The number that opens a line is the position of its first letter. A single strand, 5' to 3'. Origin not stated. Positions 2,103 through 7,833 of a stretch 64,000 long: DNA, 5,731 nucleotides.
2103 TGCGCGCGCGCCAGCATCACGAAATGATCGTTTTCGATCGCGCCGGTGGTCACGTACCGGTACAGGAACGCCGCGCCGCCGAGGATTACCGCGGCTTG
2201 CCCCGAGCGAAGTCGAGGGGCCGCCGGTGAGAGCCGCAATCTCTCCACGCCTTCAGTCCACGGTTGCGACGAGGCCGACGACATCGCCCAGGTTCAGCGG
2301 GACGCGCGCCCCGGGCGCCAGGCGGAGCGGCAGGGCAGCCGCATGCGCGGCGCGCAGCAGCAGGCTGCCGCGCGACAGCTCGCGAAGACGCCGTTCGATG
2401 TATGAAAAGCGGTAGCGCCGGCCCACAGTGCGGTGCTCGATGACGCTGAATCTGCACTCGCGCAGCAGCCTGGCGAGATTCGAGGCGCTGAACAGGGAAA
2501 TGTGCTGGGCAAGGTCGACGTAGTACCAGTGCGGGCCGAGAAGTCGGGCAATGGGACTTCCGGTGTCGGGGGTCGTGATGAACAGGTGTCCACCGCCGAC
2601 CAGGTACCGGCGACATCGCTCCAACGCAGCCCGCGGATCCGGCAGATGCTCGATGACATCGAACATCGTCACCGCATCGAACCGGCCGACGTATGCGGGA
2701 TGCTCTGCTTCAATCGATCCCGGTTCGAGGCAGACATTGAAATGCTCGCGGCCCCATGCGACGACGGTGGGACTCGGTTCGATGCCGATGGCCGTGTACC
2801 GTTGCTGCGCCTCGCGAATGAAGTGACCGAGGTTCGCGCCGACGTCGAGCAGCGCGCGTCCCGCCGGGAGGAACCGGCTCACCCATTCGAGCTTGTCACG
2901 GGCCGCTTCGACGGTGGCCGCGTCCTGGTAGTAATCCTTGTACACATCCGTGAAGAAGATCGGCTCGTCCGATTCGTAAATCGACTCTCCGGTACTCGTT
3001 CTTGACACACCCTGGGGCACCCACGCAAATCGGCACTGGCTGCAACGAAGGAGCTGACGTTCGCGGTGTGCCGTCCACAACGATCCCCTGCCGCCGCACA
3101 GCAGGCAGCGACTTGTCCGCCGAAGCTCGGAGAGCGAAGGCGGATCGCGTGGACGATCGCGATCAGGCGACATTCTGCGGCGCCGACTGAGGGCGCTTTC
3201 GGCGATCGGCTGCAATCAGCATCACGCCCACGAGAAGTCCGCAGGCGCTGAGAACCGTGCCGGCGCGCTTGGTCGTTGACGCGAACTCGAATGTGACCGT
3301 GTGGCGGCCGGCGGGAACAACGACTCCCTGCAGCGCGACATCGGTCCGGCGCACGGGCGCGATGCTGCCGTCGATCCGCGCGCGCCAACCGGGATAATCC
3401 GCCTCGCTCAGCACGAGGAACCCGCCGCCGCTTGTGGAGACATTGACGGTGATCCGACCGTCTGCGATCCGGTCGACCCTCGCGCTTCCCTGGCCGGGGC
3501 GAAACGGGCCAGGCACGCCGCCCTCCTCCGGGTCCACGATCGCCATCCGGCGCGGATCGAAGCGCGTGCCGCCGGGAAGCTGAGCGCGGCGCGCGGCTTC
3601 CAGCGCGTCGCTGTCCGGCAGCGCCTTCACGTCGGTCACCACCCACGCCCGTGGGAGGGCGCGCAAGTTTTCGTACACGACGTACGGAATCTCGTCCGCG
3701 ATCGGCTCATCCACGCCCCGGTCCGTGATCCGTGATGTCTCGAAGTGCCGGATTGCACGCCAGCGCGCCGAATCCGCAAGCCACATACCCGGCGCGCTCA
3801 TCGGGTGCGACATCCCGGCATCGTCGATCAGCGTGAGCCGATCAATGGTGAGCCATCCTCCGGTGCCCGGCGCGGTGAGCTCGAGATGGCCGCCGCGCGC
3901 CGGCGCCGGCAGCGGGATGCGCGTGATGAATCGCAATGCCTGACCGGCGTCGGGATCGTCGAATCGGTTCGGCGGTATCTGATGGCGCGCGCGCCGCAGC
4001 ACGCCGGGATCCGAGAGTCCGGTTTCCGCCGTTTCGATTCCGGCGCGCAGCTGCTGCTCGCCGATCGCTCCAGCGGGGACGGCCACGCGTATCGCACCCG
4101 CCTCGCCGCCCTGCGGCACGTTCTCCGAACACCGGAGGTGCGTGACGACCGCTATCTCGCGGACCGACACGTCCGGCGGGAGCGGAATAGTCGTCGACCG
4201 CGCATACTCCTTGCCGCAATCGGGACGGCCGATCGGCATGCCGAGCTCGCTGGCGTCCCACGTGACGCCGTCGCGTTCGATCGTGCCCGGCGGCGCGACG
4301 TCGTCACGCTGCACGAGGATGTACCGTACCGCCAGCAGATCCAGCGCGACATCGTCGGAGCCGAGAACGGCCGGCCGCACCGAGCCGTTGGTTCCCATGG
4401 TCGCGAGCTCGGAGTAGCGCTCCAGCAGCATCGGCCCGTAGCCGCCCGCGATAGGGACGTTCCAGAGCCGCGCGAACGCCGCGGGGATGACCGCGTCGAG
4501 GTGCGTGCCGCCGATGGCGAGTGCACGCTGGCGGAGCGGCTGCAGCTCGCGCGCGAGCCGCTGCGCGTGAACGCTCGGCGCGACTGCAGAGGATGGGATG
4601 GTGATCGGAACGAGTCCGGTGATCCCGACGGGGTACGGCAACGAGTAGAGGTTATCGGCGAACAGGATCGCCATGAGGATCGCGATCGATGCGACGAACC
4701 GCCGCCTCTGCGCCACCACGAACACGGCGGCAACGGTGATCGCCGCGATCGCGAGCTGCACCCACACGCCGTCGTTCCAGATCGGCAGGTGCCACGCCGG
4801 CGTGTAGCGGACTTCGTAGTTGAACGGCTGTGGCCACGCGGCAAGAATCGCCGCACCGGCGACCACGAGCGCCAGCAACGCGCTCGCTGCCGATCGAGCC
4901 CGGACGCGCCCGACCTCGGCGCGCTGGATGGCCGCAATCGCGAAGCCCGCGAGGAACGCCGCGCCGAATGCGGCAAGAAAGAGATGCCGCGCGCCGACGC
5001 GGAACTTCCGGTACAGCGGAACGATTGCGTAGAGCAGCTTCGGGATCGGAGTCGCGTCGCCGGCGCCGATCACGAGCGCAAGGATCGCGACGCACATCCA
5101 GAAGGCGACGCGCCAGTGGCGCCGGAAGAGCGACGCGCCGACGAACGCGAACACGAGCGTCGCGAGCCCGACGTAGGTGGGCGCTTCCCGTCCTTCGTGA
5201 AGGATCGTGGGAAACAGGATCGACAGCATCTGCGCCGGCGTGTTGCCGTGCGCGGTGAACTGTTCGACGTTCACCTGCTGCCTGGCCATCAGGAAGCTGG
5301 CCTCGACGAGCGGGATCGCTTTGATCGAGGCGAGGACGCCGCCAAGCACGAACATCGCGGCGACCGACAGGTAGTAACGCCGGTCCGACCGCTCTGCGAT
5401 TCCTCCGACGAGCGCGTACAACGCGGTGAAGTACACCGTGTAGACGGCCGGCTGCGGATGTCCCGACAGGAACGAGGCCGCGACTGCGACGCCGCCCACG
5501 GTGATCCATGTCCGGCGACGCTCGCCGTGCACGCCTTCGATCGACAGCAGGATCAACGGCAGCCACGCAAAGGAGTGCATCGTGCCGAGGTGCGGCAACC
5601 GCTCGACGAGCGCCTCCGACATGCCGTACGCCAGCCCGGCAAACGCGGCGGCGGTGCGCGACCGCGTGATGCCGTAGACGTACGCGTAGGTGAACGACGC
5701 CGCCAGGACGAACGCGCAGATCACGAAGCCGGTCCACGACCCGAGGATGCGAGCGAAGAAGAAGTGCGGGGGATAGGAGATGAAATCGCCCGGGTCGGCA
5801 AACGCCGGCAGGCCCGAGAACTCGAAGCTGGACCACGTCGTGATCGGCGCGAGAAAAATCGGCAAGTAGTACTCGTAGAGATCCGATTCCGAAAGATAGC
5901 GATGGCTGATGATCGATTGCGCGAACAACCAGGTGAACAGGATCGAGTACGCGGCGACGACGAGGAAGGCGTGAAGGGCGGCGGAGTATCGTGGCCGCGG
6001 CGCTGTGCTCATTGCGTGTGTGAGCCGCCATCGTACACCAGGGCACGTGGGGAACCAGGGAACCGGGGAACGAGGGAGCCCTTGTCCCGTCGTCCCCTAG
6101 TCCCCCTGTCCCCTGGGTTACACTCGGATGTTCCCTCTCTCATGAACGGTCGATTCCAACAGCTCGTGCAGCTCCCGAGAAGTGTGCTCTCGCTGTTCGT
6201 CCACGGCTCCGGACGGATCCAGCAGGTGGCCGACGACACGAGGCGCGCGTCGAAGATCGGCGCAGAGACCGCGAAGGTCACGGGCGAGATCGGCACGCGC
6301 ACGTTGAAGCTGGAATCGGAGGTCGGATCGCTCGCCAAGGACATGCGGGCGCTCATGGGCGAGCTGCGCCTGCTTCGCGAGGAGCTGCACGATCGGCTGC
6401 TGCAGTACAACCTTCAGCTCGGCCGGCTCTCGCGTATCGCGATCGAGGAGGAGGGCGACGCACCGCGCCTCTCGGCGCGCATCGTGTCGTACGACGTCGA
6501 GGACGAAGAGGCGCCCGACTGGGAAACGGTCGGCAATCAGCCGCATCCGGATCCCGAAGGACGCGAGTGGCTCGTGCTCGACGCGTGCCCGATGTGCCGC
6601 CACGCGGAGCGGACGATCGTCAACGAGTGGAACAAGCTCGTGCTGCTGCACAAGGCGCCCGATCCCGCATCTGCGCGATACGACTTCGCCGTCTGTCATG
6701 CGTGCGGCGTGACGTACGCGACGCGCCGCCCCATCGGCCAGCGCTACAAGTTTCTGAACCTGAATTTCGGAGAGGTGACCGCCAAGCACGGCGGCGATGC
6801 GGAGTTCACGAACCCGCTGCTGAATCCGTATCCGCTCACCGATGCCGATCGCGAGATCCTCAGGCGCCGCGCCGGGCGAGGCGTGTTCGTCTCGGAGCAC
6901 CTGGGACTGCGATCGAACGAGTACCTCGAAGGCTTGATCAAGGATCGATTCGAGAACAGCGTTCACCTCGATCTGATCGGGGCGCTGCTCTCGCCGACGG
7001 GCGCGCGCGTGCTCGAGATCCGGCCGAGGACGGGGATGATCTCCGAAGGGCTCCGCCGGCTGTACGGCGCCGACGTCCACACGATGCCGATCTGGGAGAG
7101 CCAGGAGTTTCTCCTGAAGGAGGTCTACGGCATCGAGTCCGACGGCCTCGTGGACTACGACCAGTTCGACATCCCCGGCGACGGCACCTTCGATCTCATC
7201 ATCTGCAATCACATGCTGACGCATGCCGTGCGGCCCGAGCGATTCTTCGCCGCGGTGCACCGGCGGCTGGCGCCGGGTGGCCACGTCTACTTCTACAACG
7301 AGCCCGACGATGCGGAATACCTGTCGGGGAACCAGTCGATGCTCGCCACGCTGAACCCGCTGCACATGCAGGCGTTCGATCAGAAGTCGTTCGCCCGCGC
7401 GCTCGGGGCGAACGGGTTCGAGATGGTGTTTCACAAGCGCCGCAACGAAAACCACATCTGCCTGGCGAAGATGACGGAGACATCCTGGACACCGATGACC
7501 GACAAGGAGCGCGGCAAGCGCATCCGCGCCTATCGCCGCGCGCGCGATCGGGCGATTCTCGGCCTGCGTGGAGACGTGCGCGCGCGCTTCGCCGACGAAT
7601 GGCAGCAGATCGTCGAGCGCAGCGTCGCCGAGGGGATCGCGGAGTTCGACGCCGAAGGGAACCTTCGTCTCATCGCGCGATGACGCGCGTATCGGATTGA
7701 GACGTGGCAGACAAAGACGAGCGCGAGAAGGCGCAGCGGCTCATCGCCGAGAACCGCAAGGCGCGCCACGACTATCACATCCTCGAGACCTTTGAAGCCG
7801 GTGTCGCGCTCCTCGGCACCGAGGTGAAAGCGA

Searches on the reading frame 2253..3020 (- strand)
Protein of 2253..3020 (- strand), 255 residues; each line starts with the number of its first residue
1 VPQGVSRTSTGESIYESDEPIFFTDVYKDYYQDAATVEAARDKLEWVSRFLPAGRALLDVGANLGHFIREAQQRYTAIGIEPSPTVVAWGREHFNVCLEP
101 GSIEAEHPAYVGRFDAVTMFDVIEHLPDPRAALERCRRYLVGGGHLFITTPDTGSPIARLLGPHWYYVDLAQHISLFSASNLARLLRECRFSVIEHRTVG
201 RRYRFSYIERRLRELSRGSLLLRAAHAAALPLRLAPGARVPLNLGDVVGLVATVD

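Call 55: search_protein_families(library=pfam, proteins=[window:2253-3020:-], max_evalue=0.01)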
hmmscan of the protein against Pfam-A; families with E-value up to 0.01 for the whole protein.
window:2253-3020:- (255 aa): 6 families
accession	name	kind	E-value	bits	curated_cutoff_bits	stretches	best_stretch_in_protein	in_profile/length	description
PF13489.12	Methyltransf_23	-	2e-26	93.1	27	1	43-195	9-163/164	Methyltransferase domain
PF08241.18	Methyltransf_11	-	3.6e-12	47.2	21.2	1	58-148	1-95/95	Methyltransferase domain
PF08242.18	Methyltransf_12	-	1.3e-11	45.5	30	1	58-146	1-98/98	Methyltransferase domain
PF13649.12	Methyltransf_25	-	1.7e-09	38.7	27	1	58-144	2-97/97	Methyltransferase domain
PF13847.12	Methyltransf_31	-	8.2e-07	29.2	27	1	55-153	5-114/145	Methyltransferase domain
PF08003.17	Methyltransf_9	-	0.0012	18.3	23.8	1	53-194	115-263/315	Protein of unknown function (DUF1698)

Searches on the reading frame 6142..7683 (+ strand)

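Call 55: search_protein_families(library=pfam, proteins=[window:6142-7683:+], max_evalue=0.01)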
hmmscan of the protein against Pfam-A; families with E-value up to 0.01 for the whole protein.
window:6142-7683:+ (513 aa): 4 families
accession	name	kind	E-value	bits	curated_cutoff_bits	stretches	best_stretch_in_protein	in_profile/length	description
PF13489.12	Methyltransf_23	-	2.1e-13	50.8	27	1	282-429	16-162/164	Methyltransferase domain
PF08241.18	Methyltransf_11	-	6.3e-08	33.6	21.2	1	298-384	8-95/95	Methyltransferase domain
PF08242.18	Methyltransf_12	-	7.6e-06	27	30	1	336-382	53-98/98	Methyltransferase domain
PF13649.12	Methyltransf_25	-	0.0004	21.4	27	1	340-380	54-97/97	Methyltransferase domain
